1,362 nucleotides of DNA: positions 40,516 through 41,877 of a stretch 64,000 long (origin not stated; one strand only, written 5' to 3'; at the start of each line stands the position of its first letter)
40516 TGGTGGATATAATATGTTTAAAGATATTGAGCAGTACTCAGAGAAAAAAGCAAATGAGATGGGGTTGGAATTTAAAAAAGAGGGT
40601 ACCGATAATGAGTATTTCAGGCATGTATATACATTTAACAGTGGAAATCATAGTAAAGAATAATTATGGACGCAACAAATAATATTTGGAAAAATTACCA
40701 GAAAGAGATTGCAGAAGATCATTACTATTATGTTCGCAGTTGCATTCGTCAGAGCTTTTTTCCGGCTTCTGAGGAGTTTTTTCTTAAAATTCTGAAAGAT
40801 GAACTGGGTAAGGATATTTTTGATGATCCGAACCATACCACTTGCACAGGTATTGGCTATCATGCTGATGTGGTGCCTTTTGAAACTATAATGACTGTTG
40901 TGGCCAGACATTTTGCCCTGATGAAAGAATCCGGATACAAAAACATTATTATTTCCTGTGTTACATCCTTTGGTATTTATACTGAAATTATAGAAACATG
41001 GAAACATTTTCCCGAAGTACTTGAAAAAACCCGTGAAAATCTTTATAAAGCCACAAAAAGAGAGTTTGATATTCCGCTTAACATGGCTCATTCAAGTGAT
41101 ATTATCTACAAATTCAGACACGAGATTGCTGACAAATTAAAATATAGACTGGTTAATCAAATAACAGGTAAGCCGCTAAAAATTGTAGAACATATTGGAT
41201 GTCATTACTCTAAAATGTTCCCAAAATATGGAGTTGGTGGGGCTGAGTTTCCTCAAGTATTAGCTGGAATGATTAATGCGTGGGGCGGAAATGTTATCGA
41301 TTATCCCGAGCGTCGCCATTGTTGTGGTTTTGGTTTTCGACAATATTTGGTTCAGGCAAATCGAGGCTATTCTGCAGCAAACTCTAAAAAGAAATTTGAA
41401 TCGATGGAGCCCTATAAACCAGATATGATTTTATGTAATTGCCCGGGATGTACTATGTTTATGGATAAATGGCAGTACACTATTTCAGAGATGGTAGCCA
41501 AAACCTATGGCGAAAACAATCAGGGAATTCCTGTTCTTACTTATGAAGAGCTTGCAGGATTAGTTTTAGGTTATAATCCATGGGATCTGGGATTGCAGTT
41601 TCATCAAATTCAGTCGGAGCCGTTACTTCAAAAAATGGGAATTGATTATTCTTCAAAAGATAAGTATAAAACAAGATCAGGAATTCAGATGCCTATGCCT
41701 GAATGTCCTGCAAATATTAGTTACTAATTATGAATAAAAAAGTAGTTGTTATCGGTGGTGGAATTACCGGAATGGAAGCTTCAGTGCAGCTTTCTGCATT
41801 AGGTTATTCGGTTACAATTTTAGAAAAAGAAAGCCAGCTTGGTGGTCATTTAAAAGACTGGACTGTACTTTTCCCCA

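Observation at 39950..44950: Five-gene Hdr-like operon combining soluble HdrCBA-type and membrane HdrED-type modules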

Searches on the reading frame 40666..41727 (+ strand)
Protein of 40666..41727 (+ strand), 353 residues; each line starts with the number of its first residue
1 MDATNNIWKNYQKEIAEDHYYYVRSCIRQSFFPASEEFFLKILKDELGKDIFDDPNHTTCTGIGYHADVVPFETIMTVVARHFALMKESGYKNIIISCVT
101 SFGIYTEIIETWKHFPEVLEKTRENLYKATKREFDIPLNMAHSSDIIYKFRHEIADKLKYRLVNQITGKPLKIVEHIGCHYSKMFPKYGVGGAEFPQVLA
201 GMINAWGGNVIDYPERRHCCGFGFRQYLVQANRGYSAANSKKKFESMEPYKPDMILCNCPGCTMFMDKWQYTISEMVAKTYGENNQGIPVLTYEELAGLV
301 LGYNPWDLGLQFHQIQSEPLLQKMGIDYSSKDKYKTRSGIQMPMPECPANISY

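Call 3: search_protein_families(library=pfam, proteins=[window:40666-41727:+], max_evalue=0.01)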
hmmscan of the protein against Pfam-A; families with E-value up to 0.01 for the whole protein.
window:40666-41727:+ (353 aa): 2 families
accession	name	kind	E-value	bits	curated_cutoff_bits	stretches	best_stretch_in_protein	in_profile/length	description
PF02754.22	CCG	-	2.1e-11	44.2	20.6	1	176-266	4-84/85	Cysteine-rich domain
PF18639.7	Longin_2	-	0.0071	16.7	27.3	0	76-134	71-127/159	Yeast longin domain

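Call 4: search_protein_families(library=ncbifam, proteins=[window:40666-41727:+], max_evalue=0.01)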
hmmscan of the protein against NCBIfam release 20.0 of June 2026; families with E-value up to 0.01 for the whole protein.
window:40666-41727:+ (353 aa): 4 families
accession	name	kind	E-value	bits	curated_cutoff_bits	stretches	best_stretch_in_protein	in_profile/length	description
NF041780.1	hetero_SS_HdrB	equivalog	1.1e-39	136.6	450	1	22-323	8-304/304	ferredoxin:CoB-CoM heterodisulfide reductase subunit HdrB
TIGR03288.1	CoB_CoM_SS_B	equivalog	2e-34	119.2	345.15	1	20-324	2-290/290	CoB--CoM heterodisulfide reductase subunit B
NF042965.1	MFR_anch_SdhE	equivalog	7.8e-13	48.6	500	1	59-316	40-277/282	8-methylmenaquinol:fumarate reductase membrane anchor subunit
NF045670.1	quin_L_LdhH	equivalog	1.4e-10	40.1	800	1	17-266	466-685/706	L-lactate dehydrogenase (quinone) large subunit LdhH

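Call 29: search_solved_structures(query=window:40666-41727:+, max_evalue=0.001, show_alignments=1)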
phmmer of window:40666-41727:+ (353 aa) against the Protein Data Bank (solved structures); distinct sequences matched with E-value up to 0.001: 5.
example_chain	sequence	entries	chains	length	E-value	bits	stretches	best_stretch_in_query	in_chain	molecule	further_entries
9sfi_C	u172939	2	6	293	1.1e-28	103.6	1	20-325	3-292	H(2)/formate:CoB-CoM heterodisulfide,ferredoxin reductase subunit B2 | Heterodisulfide reductase subunit B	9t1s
5odc_B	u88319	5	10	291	4.9e-24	88.3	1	21-323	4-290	Heterodisulfide reductase, subunit B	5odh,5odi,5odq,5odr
8rvu_b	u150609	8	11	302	4.9e-22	81.7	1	22-324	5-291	H(2):CoB-CoM heterodisulfide,ferredoxin reductase subunit B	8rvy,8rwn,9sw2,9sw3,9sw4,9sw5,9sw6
7bkb_B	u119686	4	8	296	5.5e-22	81.5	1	20-324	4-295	CoB--CoM heterodisulfide reductase subunit B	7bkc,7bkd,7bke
8rvv_B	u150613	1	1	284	6.1e-21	78.1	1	22-315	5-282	H(2):CoB-CoM heterodisulfide,ferredoxin reductase subunit B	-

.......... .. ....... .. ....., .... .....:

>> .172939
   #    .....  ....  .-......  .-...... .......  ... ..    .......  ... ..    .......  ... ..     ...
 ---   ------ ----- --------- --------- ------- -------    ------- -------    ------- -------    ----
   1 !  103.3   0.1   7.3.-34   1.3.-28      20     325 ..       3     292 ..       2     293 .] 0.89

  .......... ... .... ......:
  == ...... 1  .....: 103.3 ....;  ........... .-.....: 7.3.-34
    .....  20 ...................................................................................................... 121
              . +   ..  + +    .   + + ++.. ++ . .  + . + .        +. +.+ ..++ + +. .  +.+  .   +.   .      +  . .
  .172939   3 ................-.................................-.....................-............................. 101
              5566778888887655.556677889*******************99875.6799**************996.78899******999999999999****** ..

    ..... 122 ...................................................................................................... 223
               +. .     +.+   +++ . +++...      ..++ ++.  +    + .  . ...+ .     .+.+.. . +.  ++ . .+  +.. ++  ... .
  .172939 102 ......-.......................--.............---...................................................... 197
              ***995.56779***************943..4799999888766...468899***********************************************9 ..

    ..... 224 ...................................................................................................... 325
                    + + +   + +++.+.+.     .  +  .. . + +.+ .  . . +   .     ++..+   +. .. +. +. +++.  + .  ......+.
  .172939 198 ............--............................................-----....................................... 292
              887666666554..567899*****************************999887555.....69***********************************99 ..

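Call 37: search_protein_representatives(protein=window:40666-41727:+)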
Query: 353 residues. Proteins with E-value up to 0.001 (for the whole library): 729; up to 1e-10: 250; up to 1e-30: 60. The best 150 are listed.
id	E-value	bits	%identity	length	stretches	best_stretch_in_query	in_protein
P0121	9.3e-169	577.6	66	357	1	3-352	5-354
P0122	9.1e-134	462.5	68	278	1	5-275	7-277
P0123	1.5e-110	386.1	63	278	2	7-174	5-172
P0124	9.9e-92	324.2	63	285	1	5-214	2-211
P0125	4.9e-91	321.9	68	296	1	153-348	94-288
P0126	1.2e-85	304.1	43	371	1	7-337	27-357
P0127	2.2e-84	300.0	71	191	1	174-345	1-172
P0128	2.3e-80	286.8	64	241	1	8-192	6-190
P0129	2.0e-79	283.7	62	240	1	7-190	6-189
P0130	1.4e-78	280.9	46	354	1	6-335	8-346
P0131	8.1e-78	278.4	63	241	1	6-187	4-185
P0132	1.2e-75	271.3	63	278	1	6-178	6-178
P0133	1.7e-69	251.0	65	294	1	177-345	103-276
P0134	2.9e-66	240.4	74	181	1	168-298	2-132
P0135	7.8e-65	235.7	57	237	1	5-178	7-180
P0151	1.3e-47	179.0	36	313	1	13-324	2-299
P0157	3.1e-45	171.2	36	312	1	12-326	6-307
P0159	1.4e-44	169.1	34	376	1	11-326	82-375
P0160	6.7e-44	166.8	35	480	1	12-325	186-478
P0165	1.7e-35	139.2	36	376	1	12-328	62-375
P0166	8.7e-35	136.8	33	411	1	10-335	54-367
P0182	2.6e-30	122.1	33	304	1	17-323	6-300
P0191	2.8e-29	118.7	31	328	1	15-331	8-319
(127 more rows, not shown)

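Call 39: list_cluster_members(proteins=[P0126, P0130, P0151, P0157, P0159, P0160, P0165, P0166, P0182, P0191])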
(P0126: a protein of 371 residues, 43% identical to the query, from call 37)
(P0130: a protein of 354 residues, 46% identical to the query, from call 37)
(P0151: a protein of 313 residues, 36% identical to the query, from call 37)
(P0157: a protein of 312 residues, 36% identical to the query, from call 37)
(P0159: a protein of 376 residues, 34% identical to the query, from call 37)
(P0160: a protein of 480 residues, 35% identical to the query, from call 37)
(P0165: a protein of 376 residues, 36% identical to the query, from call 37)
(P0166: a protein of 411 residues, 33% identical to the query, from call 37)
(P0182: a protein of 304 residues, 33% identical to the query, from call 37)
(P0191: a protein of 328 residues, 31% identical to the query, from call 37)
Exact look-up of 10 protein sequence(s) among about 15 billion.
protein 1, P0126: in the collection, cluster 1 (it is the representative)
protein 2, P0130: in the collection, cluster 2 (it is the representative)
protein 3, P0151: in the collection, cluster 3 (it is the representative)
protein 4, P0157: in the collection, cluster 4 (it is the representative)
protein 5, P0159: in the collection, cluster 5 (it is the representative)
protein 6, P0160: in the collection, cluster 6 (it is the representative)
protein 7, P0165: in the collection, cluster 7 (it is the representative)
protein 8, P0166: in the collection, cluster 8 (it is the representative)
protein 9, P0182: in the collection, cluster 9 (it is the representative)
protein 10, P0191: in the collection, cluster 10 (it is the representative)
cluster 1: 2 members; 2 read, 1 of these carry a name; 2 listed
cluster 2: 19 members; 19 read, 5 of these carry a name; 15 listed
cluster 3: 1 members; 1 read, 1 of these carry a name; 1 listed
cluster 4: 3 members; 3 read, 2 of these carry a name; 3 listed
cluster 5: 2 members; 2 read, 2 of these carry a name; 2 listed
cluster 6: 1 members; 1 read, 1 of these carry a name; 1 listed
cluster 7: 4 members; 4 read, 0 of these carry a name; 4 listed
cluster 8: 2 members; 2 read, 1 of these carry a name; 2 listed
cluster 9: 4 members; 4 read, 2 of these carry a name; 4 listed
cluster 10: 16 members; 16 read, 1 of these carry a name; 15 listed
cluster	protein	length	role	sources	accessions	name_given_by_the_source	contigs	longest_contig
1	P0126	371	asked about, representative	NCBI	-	-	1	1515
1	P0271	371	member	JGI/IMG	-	heterodisulfide reductase subunit B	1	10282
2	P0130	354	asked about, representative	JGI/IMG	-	-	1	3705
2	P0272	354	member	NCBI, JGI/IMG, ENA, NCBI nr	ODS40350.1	heterodisulfide reductase subunit B [Candidatus Altiarchaeales archaeon WOR_SM1_SCG]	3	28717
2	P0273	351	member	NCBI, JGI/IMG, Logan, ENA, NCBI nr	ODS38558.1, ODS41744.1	MAG: heterodisulfide reductase subunit B [Candidatus Altiarchaeales archaeon WOR_SM1_86-2]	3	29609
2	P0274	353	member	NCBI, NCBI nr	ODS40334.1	heterodisulfide reductase subunit B [Candidatus Altiarchaeales archaeon WOR_SM1_SCG]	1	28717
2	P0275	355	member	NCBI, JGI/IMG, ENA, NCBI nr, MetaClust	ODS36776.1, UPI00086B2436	MAG: heterodisulfide reductase subunit B [Candidatus Altiarchaeales archaeon WOR_SM1_86-2] | status=active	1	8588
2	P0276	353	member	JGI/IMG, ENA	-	heterodisulfide reductase subunit B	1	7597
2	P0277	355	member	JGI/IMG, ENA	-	-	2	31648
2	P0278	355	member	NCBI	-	-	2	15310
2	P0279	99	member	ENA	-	-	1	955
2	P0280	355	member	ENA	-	-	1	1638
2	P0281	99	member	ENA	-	-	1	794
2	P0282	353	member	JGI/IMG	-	-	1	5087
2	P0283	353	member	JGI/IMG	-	-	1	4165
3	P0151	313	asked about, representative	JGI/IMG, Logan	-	heterodisulfide reductase subunit B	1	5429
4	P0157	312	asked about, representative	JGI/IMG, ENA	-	-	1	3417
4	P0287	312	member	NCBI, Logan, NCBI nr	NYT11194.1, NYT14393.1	MAG: heterodisulfide reductase [Methanomassiliicoccales archaeon] | heterodisulfide reductase [Methanomassiliicoccales archaeon]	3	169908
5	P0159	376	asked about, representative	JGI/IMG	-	heterodisulfide reductase subunit B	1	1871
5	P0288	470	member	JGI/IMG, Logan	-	heterodisulfide reductase subunit B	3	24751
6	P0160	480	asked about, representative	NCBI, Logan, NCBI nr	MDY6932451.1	MAG: heterodisulfide reductase-related iron-sulfur binding cluster [Halobacteriota ... | heterodisulfide reductase-related iron-sulfur binding cluster [Halobacteriota archaeon]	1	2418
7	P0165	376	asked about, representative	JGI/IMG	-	-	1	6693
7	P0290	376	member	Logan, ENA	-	-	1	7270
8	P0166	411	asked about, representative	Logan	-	-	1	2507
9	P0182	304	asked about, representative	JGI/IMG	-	heterodisulfide reductase subunit B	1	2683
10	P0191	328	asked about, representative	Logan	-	-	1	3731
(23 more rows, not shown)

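Call 41: find_encoding_contigs(protein=P0272, flank=8000, max_places=2)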
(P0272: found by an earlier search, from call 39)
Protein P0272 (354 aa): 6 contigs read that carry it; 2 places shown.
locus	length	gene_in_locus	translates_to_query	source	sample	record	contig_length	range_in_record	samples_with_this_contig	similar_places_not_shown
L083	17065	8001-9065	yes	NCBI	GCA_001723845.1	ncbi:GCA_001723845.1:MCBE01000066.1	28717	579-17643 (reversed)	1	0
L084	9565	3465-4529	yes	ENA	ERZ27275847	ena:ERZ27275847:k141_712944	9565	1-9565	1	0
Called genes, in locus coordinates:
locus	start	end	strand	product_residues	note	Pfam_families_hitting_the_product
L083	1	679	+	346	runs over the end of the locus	PF00850:Hist_deacetyl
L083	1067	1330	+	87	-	PF26688:RHH_12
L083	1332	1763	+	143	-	PF10130:PIN_2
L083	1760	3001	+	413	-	PF13393:tRNA-synt_His, PF00587:tRNA-synt_2b, PF03129:HGTP_anticodon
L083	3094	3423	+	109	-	PF04892:VanZ-LLP1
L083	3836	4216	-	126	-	PF01381:HTH_3 (faint)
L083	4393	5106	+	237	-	PF13183:Fer4_8, PF13187:Fer4_9 (weak), PF13534:Fer4_17 (weak)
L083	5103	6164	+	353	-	PF02754:CCG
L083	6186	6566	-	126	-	-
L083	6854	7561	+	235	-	PF13183:Fer4_8, PF13187:Fer4_9 (weak), PF13534:Fer4_17 (weak)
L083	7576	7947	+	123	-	PF02579:Nitro_FeMo-Co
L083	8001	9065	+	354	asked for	PF02754:CCG (weak)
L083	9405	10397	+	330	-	PF00070:Pyr_redox, PF01266:DAO (weak), PF01593:Amino_oxidase (faint), PF07992:Pyr_redox_2, PF12831:FAD_oxidored (weak), PF13450:NAD_binding_8, PF13738:Pyr_redox_3, PF07992:Pyr_redox_2 (weak), +1 more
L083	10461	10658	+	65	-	PF13183:Fer4_8 (faint), PF14697:Fer4_21, PF12797:Fer4_2 (faint), PF13237:Fer4_10, PF12838:Fer4_7, PF13187:Fer4_9, PF00037:Fer4, PF12837:Fer4_6, +3 more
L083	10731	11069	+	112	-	PF13534:Fer4_17 (faint), PF13183:Fer4_8 (weak), PF12838:Fer4_7 (weak), PF13187:Fer4_9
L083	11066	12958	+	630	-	PF13183:Fer4_8 (weak), PF13534:Fer4_17 (weak), PF02754:CCG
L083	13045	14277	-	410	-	PF00148:Oxidored_nitro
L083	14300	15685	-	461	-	PF00148:Oxidored_nitro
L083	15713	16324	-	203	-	-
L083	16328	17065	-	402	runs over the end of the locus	-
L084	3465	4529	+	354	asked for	PF02754:CCG (weak)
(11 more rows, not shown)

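Call 42: find_encoding_contigs(protein=P0271, flank=8000, max_places=2)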
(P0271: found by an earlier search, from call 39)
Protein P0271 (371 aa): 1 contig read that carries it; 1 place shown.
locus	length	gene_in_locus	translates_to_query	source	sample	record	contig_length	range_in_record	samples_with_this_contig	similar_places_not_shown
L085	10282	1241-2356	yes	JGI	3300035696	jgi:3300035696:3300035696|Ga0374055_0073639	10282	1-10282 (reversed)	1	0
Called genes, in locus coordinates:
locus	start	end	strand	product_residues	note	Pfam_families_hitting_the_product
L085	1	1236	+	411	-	?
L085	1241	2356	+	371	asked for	PF02754:CCG (weak)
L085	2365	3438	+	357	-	PF01266:DAO (faint), PF01593:Amino_oxidase (faint), PF07992:Pyr_redox_2, PF13450:NAD_binding_8 (weak)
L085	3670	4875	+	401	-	PF07992:Pyr_redox_2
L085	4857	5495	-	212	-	PF03848:TehB, PF05724:TPMT, PF05175:MTS (weak), PF13489:Methyltransf_23, PF13649:Methyltransf_25, PF13847:Methyltransf_31, PF08241:Methyltransf_11, PF08242:Methyltransf_12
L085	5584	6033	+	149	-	PF13412:HTH_24, PF01047:MarR, PF12802:MarR_2, PF13463:HTH_27 (weak)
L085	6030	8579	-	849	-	PF09286:Pro-kuma_activ, PF00082:Peptidase_S8 (weak), PF01833:TIG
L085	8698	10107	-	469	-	PF16640:Big_3_5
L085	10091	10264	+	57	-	-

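Call 60: search_protein_families(library=pfam, proteins=[L083:7576-7947:+, L083:13045-14277:-, L083:14300-15685:-], max_evalue=0.001)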
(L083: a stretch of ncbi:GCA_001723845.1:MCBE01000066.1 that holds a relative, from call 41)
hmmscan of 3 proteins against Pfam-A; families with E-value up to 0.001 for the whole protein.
L083:7576-7947:+ (123 aa): 1 family
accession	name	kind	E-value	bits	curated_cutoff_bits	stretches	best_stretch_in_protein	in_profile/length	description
PF02579.22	Nitro_FeMo-Co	-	2.3e-20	73.1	26.3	1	16-102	4-93/94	Dinitrogenase iron-molybdenum cofactor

L083:13045-14277:- (410 aa): 1 family
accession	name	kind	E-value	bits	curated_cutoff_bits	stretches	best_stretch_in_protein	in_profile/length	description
PF00148.24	Oxidored_nitro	-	2.2e-52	178.7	28.6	1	12-403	2-393/399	Nitrogenase component 1 type Oxidoreductase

L083:14300-15685:- (461 aa): 1 family
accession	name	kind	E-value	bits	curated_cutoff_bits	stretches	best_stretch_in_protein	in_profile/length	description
PF00148.24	Oxidored_nitro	-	4.7e-47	161.2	28.6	1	28-405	10-390/399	Nitrogenase component 1 type Oxidoreductase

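Call 78: find_encoding_contigs(protein=P0287, flank=7000, max_places=1)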
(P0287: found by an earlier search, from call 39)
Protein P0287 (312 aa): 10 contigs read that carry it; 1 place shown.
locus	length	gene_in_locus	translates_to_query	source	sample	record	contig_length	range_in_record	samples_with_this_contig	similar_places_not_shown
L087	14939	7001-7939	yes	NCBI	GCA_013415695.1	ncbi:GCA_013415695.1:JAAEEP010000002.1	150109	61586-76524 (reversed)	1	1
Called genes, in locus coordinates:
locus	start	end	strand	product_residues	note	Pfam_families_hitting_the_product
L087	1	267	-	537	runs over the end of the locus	PF03063:Prismane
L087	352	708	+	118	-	PF01638:HxlR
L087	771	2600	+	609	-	PF00664:ABC_membrane, PF00005:ABC_tran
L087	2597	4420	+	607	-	PF00664:ABC_membrane, PF00005:ABC_tran, PF02463:SMC_N (faint)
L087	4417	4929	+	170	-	-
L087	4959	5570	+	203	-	PF12802:MarR_2 (weak), PF24034:DUF7343, PF01047:MarR (weak)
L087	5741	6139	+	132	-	-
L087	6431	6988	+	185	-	PF13237:Fer4_10, PF12838:Fer4_7 (weak), PF13183:Fer4_8, PF13187:Fer4_9, PF13484:Fer4_16 (faint), PF13534:Fer4_17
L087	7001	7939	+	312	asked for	PF02754:CCG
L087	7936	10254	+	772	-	PF01134:GIDA (weak), PF01266:DAO (weak), PF07992:Pyr_redox_2 (weak), PF12831:FAD_oxidored, PF13450:NAD_binding_8 (weak), PF12838:Fer4_7, PF13237:Fer4_10, PF02662:FlpD, +7 more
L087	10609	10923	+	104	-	PF01176:eIF-1a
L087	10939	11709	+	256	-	PF01163:RIO1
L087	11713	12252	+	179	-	PF00013:KH_1, PF21800:KH_KRR1_2nd, PF22891:KH_PNO1_2nd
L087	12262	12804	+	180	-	-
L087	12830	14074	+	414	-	PF22023:Pus10_THUMP_arc, PF21238:Pus10_C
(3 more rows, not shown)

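Call 79: find_encoding_contigs(protein=P0288, flank=7000, max_places=1)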
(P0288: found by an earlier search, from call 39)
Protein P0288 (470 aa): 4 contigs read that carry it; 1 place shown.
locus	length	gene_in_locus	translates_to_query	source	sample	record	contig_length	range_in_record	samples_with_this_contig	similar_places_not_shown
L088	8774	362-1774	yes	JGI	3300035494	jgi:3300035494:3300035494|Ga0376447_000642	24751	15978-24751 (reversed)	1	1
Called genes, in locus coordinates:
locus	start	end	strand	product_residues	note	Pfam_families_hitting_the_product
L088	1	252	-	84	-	?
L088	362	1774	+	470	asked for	PF13183:Fer4_8, PF13187:Fer4_9 (weak), PF13534:Fer4_17 (weak), PF02754:CCG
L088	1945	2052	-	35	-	-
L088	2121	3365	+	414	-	PF01837:HcyBio, PF12838:Fer4_7 (faint), PF00037:Fer4 (faint), PF25160:LdpA_Fe-S-bd (weak)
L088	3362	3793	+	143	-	PF00583:Acetyltransf_1, PF13508:Acetyltransf_7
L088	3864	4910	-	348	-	PF07224:Chlorophyllase, PF07859:Abhydrolase_3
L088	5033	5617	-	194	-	PF00753:Lactamase_B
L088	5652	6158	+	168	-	PF00293:NUDIX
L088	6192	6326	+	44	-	-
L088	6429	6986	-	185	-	PF02775:TPP_enzyme_C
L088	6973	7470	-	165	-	PF02776:TPP_enzyme_N (weak)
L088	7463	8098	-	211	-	PF04029:2-ph_phosp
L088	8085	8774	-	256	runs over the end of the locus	PF02679:ComA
